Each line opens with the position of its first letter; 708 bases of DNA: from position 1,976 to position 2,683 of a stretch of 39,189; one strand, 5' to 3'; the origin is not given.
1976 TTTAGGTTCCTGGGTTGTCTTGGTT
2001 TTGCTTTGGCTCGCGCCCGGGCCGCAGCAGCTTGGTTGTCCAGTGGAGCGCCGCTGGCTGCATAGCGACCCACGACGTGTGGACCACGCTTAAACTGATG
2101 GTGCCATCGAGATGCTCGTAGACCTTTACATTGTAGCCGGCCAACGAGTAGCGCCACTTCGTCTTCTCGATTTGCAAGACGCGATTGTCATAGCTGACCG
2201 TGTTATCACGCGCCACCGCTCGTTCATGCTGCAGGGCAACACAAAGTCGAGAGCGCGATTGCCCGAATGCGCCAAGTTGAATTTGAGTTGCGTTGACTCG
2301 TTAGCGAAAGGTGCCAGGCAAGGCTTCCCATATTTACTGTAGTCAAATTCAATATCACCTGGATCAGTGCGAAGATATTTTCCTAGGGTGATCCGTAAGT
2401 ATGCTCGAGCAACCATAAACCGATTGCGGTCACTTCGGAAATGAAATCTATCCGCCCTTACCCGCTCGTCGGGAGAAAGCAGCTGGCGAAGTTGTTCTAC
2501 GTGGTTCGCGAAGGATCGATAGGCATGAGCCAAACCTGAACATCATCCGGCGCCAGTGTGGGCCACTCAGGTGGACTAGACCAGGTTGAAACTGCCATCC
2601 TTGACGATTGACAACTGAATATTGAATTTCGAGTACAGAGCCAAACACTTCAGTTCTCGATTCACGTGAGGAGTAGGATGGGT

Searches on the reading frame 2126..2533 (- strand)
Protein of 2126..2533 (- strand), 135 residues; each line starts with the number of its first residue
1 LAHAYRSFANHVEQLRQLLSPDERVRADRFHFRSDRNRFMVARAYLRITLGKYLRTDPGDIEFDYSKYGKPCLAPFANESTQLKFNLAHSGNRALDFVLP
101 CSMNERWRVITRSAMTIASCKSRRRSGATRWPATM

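Call 60: search_protein_families(library=pfam, proteins=[window:2126-2533:-], max_evalue=0.001)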
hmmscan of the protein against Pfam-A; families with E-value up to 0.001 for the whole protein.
window:2126-2533:- (135 aa): 1 family
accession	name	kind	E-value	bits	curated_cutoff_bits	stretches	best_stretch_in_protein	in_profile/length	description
PF22624.1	AASDHPPT_N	-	3.8e-12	46.8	27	1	11-92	9-91/100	4'-phosphopantetheinyl transferase, N-terminal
